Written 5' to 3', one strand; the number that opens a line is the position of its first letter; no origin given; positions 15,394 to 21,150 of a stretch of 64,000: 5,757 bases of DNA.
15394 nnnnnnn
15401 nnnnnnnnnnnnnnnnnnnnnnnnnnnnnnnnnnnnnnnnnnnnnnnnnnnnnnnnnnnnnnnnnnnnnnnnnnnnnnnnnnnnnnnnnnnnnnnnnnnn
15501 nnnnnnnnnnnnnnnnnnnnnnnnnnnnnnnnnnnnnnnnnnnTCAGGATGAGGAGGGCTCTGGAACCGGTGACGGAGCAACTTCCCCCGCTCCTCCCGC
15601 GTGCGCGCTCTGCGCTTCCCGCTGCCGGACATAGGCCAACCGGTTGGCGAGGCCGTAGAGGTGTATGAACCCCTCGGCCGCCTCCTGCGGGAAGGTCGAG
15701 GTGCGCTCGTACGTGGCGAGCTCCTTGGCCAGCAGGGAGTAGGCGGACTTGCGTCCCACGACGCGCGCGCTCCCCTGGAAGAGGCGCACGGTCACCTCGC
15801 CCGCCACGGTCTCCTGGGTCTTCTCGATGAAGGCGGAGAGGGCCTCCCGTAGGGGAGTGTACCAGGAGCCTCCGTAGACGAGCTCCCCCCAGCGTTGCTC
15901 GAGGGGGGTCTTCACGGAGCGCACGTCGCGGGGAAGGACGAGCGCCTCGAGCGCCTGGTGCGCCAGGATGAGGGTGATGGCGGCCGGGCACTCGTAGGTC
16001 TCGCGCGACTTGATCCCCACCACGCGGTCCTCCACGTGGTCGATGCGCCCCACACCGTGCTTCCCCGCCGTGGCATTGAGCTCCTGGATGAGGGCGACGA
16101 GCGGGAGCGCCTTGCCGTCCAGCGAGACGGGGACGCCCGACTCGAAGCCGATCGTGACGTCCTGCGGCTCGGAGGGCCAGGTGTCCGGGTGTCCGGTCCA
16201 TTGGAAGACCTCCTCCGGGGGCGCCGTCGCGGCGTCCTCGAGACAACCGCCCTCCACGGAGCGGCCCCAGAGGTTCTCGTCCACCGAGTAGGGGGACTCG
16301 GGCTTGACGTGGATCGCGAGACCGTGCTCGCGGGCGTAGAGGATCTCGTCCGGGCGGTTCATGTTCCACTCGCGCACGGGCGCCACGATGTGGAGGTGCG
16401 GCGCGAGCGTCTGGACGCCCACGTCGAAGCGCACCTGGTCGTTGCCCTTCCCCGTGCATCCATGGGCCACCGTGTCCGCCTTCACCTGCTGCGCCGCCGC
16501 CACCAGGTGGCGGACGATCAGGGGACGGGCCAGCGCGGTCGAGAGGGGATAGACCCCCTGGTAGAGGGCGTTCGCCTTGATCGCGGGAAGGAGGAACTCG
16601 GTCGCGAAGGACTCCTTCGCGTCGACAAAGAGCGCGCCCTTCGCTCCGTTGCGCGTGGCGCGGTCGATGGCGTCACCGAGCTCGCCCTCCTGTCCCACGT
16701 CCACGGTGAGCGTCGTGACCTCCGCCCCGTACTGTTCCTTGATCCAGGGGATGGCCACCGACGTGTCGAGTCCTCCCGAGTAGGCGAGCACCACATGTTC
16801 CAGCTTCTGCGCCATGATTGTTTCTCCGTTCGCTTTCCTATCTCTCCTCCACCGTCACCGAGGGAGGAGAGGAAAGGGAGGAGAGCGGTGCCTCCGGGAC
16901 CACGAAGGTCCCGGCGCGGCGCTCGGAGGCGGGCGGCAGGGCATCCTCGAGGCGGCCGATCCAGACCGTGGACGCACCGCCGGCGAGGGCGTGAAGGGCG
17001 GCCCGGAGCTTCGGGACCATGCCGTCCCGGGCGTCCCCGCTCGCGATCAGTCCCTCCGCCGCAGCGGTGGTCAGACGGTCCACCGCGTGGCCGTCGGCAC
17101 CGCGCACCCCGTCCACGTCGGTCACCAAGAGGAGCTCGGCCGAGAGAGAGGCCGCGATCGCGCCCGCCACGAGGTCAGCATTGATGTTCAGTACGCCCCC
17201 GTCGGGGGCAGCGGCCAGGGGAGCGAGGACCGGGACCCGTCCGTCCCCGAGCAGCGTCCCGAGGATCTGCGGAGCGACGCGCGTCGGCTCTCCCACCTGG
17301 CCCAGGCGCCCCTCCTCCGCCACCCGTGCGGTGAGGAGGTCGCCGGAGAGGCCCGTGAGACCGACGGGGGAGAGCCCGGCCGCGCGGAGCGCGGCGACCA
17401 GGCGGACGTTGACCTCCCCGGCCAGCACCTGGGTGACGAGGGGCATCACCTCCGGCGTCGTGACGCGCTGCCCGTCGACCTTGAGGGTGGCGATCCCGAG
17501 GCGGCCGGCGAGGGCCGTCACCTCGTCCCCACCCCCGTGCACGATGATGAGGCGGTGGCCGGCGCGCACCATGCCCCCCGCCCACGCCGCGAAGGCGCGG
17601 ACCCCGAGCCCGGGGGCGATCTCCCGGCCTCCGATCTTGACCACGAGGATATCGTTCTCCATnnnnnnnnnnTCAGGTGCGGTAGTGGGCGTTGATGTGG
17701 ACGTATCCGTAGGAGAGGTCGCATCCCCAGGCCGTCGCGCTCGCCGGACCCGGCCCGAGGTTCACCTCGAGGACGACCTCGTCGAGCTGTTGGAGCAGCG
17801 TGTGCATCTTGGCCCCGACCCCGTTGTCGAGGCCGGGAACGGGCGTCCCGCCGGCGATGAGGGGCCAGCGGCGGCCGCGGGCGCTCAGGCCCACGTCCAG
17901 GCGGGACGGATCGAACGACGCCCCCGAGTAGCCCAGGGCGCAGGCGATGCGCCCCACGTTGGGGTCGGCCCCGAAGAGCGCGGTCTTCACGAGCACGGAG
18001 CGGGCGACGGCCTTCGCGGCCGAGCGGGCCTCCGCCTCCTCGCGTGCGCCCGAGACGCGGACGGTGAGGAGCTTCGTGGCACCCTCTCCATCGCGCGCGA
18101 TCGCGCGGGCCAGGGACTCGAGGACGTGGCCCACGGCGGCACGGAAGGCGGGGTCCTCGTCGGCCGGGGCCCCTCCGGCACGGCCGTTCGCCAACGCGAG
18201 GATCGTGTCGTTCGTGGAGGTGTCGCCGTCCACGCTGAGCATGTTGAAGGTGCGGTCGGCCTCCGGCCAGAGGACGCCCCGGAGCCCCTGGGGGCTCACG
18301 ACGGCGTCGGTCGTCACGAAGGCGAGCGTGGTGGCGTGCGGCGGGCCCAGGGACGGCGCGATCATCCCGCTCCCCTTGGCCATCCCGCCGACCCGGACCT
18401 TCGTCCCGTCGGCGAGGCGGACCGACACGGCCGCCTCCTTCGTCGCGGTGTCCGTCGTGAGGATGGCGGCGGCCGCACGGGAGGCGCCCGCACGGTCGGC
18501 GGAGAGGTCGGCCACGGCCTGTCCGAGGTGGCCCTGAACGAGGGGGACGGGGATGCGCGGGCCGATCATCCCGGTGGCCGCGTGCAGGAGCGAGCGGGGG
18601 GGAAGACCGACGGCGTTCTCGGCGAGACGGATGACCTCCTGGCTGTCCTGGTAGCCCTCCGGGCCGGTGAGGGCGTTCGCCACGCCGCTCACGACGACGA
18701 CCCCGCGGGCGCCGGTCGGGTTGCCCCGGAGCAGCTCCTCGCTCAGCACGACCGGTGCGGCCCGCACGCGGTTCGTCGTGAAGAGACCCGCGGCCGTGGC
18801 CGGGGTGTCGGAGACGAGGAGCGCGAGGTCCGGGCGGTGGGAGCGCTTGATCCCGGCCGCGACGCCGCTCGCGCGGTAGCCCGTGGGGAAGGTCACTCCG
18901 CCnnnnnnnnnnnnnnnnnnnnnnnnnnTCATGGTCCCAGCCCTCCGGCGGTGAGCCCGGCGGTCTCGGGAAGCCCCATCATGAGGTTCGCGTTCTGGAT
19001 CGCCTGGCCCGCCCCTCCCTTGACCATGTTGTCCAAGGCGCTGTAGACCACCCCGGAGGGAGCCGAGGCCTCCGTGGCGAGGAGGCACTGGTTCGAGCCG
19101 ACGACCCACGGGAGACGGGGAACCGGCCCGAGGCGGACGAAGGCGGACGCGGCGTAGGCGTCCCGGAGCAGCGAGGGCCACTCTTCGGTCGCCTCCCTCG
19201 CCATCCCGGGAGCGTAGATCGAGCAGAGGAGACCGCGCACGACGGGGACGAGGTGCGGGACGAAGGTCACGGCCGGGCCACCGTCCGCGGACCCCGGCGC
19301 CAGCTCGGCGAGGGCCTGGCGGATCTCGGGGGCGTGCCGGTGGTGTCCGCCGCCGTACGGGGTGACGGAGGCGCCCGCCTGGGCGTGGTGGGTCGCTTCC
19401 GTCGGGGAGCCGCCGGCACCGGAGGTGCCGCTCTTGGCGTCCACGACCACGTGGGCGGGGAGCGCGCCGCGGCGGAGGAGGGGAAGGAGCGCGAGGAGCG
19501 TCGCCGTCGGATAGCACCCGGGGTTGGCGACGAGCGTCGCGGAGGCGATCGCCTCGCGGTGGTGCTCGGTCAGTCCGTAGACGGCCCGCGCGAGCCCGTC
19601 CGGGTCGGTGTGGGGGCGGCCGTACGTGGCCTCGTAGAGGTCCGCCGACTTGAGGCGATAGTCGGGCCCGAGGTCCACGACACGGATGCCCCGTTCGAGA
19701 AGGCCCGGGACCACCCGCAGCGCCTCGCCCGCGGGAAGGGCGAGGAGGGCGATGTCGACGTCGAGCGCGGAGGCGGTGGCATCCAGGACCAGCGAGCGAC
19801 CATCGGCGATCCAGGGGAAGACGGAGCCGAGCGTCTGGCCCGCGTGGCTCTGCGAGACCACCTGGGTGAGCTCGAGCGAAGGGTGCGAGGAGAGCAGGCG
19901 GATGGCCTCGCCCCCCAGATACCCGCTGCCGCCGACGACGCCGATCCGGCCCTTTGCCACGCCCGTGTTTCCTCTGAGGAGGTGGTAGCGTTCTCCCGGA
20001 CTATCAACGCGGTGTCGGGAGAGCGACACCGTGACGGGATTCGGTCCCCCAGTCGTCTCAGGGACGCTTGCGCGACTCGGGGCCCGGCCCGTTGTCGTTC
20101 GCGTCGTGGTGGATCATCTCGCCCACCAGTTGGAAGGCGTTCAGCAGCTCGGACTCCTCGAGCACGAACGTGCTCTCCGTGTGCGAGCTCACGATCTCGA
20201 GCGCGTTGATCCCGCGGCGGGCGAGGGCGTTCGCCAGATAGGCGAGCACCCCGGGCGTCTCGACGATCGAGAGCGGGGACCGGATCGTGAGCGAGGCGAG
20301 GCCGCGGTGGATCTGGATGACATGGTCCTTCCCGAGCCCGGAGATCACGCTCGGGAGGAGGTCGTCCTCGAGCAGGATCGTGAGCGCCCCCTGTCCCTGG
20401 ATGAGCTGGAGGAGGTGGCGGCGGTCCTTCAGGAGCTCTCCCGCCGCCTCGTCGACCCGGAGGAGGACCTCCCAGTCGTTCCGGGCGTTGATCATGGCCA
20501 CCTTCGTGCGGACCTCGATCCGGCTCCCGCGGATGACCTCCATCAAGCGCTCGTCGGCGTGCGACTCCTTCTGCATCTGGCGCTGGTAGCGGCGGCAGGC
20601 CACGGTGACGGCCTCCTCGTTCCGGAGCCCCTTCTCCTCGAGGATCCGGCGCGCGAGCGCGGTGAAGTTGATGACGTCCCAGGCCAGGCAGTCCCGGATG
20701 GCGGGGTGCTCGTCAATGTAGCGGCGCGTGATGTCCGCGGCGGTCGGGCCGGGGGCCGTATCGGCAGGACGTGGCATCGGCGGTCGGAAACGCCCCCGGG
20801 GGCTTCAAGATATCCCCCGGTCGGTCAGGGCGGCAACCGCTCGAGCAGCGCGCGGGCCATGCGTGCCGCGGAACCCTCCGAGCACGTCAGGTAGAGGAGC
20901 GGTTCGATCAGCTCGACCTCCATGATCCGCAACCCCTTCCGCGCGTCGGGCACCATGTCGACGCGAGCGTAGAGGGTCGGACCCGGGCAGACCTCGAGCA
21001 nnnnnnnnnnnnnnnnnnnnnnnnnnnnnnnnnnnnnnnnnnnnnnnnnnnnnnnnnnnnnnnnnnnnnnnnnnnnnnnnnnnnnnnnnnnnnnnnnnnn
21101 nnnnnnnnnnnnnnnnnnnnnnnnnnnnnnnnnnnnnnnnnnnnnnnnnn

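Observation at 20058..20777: ACT-domain protein heading the arg operon: candidate ArgR-independent archaeal arginine sensor/regulator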

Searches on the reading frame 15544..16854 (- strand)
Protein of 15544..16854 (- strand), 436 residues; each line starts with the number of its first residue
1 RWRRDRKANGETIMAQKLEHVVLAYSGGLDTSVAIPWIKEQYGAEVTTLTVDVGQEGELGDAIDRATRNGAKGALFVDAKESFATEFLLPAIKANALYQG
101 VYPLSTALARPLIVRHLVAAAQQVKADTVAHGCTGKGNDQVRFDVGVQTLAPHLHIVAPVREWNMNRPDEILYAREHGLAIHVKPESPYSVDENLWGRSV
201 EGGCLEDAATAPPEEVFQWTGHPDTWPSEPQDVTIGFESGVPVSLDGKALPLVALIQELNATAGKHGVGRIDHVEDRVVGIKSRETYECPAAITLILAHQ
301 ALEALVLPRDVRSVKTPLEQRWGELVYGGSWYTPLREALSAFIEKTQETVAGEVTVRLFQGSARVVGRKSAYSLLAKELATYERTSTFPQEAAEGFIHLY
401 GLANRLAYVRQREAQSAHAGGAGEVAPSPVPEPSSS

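Call 8: search_protein_families(library=pfam, proteins=[window:15544-16854:-], max_evalue=0.001)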
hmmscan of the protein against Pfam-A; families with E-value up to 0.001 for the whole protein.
window:15544-16854:- (436 aa): 2 families
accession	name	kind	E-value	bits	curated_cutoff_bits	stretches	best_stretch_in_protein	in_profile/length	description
PF20979.2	Arginosuc_syn_C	-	3.5e-88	295.3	27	1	189-406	1-218/219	Arginosuccinate synthase C-terminal domain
PF00764.25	Arginosuc_synth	-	1.5e-65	220.6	27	1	21-179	2-161/162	Arginosuccinate synthase N-terminal HUP domain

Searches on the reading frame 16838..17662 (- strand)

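Call 8: search_protein_families(library=pfam, proteins=[window:16838-17662:-], max_evalue=0.001)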
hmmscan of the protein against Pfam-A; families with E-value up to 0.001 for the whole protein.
window:16838-17662:- (274 aa): 1 family
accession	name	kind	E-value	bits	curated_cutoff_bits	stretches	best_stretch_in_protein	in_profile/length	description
PF00696.33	AA_kinase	-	1.1e-38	133.7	24.9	1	5-235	2-232/234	Amino acid kinase family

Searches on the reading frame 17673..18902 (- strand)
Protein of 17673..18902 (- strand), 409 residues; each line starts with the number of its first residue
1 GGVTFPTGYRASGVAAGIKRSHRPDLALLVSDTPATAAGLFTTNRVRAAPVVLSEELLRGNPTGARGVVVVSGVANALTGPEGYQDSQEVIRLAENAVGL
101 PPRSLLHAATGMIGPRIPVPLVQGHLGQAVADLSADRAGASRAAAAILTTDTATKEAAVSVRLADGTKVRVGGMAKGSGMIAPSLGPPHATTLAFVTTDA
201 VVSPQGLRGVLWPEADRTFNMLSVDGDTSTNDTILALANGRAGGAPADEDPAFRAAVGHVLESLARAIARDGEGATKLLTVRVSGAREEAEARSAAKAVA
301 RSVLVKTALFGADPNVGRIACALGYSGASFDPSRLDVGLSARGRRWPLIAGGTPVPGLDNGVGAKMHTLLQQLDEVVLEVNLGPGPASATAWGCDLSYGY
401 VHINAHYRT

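Call 8: search_protein_families(library=pfam, proteins=[window:17673-18902:-], max_evalue=0.001)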
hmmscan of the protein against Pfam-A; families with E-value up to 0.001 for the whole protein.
window:17673-18902:- (409 aa): 1 family
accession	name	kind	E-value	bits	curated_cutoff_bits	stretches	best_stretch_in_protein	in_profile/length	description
PF01960.23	ArgJ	-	3.2e-129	431.4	32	1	10-409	1-377/377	ArgJ family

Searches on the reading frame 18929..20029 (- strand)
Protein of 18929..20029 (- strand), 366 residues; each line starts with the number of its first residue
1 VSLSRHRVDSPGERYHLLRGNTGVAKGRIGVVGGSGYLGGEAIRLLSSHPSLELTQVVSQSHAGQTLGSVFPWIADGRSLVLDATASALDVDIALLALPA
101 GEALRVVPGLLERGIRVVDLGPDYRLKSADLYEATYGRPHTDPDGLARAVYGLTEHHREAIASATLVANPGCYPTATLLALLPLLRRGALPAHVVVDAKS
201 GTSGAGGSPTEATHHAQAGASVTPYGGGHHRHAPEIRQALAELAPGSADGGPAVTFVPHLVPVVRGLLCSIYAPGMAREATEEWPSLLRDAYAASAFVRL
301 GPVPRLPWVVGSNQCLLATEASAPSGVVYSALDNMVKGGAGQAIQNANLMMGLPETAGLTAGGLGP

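Call 8: search_protein_families(library=pfam, proteins=[window:18929-20029:-], max_evalue=0.001)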
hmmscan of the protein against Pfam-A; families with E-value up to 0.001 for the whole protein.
window:18929-20029:- (366 aa): 3 families
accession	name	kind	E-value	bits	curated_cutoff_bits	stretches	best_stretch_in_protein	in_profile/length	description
PF22698.1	Semialdhyde_dhC_1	-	6.7e-41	140.3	27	1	172-334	1-165/165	Semialdehyde dehydrogenase, dimerisation domain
PF01118.30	Semialdhyde_dh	-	1.3e-25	90.5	26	1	28-163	1-120/121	Semialdehyde dehydrogenase, NAD binding domain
PF02774.23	Semialdhyde_dhC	-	1.2e-12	48.8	26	1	181-337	1-184/184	Semialdehyde dehydrogenase, dimerisation domain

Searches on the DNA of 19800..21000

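Call 90: search_rna_families(source=window, start=19800, end=21000, threshold=evalue, max_evalue=1)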
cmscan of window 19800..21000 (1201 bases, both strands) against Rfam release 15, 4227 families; matches with E-value up to 1: 0.
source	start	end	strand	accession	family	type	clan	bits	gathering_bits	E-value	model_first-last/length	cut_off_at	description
